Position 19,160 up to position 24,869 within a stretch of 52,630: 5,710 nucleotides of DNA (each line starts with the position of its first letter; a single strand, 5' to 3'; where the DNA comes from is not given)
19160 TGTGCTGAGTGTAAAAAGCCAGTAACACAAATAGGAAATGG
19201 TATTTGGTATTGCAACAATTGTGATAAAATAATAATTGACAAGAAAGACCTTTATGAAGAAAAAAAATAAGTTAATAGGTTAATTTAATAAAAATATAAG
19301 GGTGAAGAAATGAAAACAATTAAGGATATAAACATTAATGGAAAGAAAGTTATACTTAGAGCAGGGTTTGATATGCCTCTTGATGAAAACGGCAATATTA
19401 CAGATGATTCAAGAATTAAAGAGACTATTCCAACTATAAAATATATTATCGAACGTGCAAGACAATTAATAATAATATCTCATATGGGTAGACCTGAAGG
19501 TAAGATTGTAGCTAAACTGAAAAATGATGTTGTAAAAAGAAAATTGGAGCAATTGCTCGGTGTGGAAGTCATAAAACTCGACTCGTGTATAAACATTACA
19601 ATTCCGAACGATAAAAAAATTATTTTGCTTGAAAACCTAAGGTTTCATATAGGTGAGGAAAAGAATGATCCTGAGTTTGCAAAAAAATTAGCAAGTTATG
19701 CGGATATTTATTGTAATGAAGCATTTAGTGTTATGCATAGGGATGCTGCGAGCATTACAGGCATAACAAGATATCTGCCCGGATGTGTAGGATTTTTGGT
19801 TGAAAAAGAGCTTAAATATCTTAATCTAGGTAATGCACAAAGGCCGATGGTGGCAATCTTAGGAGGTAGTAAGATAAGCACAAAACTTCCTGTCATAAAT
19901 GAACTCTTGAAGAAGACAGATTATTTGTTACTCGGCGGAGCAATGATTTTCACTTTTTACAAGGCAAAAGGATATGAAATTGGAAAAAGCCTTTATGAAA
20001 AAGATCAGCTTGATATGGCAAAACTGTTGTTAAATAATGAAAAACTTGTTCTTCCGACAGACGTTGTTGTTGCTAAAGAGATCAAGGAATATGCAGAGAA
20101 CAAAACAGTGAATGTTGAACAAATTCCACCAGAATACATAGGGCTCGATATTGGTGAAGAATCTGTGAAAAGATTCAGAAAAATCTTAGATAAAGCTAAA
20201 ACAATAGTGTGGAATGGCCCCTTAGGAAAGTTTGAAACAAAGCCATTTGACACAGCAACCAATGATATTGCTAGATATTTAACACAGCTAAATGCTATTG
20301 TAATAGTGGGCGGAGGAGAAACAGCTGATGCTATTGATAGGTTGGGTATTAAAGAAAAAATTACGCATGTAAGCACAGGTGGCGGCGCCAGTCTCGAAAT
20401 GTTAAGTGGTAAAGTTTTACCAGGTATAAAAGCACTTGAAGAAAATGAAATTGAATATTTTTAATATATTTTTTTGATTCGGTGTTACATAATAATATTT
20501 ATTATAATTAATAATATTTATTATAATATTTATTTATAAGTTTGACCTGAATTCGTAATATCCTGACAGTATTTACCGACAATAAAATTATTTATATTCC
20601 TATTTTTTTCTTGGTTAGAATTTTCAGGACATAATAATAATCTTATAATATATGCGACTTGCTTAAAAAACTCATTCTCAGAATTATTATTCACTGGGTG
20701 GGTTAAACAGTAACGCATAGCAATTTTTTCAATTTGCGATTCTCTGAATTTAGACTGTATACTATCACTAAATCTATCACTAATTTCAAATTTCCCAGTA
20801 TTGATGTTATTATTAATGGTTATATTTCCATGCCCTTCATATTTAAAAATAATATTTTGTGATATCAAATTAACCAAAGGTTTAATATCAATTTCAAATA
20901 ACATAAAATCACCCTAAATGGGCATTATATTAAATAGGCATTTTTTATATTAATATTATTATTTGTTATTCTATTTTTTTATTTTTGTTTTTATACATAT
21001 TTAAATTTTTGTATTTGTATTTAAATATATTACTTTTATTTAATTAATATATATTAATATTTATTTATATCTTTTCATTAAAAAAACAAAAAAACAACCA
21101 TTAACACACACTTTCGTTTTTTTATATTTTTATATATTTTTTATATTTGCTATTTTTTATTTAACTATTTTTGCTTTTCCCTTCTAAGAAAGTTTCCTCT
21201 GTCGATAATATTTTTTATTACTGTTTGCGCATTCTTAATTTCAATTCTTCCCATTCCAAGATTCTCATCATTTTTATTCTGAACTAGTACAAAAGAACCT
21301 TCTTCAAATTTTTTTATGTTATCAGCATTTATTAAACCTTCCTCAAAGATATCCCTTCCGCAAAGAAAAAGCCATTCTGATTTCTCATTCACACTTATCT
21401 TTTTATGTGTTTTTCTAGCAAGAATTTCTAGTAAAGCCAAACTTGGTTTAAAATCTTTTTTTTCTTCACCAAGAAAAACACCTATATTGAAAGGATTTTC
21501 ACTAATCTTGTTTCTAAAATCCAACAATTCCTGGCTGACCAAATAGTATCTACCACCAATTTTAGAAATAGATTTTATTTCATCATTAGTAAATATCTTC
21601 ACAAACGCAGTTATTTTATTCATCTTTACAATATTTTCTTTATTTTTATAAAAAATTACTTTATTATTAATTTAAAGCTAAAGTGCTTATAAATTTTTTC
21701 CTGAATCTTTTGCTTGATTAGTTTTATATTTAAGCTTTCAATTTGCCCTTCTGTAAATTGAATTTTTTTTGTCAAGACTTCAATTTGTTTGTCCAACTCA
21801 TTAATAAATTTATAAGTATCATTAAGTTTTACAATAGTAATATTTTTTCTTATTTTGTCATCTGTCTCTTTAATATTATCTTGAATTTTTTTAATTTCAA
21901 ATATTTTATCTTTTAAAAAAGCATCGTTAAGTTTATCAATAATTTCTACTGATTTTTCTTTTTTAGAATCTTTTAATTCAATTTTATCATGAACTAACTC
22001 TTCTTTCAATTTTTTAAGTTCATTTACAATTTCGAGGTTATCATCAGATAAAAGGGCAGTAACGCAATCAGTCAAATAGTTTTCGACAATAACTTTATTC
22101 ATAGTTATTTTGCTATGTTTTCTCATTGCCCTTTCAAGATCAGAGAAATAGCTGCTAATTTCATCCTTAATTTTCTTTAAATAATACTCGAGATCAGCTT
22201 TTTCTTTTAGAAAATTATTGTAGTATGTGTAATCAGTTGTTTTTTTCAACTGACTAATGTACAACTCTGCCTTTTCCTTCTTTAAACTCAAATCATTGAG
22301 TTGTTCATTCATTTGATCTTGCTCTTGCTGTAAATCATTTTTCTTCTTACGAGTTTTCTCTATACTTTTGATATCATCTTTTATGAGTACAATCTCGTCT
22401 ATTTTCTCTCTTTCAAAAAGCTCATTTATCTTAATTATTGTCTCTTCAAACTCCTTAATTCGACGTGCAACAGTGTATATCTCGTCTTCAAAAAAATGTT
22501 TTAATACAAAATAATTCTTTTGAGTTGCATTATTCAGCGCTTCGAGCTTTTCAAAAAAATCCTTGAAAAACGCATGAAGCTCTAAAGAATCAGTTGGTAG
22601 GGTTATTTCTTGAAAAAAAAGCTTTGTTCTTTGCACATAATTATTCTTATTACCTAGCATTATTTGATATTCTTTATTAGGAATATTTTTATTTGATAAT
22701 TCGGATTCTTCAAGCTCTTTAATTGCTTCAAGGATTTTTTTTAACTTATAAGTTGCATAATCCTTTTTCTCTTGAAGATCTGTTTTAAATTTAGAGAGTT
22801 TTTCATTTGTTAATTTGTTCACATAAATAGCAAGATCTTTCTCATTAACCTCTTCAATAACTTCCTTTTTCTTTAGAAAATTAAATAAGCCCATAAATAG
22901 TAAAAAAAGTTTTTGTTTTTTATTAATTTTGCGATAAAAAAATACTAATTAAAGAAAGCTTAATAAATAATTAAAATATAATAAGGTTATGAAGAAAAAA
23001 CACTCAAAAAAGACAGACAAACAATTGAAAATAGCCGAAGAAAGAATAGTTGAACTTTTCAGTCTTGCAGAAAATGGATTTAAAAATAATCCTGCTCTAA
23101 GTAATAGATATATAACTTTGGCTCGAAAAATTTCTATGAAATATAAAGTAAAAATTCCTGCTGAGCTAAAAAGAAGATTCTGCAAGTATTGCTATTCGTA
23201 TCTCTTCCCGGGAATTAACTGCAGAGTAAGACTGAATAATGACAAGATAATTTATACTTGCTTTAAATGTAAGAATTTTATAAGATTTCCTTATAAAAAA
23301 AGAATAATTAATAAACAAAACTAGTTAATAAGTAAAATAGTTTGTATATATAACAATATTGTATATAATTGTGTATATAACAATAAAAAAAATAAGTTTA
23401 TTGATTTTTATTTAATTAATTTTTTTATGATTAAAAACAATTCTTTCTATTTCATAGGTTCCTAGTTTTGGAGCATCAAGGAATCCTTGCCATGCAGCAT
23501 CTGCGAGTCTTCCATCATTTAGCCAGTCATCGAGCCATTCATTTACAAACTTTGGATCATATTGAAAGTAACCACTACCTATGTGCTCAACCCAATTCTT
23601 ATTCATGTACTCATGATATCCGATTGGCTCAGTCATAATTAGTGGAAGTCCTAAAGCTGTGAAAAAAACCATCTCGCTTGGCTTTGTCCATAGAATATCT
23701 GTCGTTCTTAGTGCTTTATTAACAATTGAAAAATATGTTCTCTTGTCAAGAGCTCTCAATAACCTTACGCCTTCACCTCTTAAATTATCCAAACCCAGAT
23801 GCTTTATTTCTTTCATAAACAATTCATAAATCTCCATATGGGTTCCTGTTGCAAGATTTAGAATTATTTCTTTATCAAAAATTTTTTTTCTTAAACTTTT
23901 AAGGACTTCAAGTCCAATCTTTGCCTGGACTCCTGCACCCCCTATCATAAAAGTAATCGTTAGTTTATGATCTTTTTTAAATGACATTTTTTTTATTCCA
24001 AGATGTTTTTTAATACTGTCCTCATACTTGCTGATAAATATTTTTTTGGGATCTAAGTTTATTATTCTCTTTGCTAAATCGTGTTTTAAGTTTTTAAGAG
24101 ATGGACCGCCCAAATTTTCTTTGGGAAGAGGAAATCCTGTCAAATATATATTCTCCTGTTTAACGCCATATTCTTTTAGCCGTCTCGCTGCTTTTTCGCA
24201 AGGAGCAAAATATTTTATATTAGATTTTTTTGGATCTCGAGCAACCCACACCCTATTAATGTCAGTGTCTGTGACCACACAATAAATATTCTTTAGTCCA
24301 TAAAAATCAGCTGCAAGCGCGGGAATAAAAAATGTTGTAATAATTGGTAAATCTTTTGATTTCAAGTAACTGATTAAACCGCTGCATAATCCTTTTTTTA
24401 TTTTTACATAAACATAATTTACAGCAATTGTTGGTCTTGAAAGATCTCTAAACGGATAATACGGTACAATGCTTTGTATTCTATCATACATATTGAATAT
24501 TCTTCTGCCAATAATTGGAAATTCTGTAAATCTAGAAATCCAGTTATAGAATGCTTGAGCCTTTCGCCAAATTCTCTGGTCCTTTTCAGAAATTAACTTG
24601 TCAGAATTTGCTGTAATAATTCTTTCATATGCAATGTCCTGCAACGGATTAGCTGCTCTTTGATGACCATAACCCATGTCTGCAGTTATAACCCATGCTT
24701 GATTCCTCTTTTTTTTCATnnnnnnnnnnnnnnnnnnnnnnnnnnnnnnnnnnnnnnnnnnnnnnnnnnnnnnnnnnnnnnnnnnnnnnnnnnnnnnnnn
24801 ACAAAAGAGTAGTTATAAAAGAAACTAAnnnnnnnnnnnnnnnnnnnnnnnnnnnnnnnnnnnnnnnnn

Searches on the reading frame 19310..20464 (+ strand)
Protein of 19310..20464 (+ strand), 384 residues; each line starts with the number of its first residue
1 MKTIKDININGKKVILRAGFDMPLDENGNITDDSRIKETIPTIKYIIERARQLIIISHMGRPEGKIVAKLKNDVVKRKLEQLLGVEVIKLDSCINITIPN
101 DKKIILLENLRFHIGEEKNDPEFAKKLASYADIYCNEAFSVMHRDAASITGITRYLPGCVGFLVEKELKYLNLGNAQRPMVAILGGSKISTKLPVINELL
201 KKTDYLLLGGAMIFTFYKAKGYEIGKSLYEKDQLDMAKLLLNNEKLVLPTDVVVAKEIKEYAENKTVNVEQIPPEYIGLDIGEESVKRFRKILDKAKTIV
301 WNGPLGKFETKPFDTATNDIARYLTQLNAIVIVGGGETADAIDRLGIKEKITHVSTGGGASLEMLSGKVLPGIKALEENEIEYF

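Call 11: search_protein_families(library=pfam, proteins=[window:19310-20464:+], max_evalue=0.001)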
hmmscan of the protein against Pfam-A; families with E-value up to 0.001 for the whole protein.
window:19310-20464:+ (384 aa): 1 family
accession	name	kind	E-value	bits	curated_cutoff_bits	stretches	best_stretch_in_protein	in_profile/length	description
PF00162.24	PGK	-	2.8e-131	438.4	27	1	4-368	1-379/379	Phosphoglycerate kinase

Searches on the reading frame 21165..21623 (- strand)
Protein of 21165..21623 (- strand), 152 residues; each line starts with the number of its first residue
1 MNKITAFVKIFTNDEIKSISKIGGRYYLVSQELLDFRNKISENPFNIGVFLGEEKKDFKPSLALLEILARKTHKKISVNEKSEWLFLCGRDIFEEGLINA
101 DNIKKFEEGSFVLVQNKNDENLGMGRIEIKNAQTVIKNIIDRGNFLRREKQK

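Call 11: search_protein_families(library=pfam, proteins=[window:21165-21623:-], max_evalue=0.001)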
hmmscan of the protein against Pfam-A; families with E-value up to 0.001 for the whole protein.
window:21165-21623:- (152 aa): 1 family
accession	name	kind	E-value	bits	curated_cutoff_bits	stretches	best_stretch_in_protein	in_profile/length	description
PF03657.19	UPF0113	-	5.7e-15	55.8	23.8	1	75-148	1-73/73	UPF0113 PUA domain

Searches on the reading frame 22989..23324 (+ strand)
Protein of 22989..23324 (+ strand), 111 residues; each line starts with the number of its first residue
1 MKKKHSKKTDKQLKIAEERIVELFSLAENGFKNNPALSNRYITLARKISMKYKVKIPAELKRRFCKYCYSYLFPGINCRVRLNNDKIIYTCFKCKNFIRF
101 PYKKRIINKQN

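Call 11: search_protein_families(library=pfam, proteins=[window:22989-23324:+], max_evalue=0.001)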
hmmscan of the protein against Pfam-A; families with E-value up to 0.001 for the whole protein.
window:22989-23324:+ (111 aa): 1 family
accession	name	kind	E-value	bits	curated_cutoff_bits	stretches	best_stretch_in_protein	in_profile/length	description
PF04032.22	Rpr2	-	6.1e-20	71.7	29.3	1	20-95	2-90/90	RNAse P Rpr2/Rpp21/SNM1 subunit domain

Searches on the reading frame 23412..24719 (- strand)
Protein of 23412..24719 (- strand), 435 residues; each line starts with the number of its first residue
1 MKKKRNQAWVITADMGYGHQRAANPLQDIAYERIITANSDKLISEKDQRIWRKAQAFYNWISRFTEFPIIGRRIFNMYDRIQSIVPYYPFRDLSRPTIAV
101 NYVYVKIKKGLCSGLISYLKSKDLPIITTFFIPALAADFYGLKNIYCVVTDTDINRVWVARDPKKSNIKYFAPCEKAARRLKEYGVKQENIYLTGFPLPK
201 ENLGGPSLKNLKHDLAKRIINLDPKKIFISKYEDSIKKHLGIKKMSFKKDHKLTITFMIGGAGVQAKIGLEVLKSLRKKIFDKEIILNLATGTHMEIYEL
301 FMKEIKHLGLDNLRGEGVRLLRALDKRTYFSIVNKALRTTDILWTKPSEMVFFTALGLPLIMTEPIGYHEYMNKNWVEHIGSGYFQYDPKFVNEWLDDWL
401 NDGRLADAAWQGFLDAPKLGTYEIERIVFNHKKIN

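Call 11: search_protein_families(library=pfam, proteins=[window:23412-24719:-], max_evalue=0.001)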
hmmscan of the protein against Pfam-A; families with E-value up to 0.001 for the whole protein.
window:23412-24719:- (435 aa): 2 families
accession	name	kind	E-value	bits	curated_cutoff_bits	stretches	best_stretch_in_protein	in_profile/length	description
PF22053.2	DUF6938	-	7.9e-14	52.3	27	2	316-422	121-225/236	Domain of unknown function (DUF6938)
PF06925.17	MGDG_synth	-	0.00057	20.4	25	0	126-197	93-168/169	Monogalactosyldiacylglycerol (MGDG) synthase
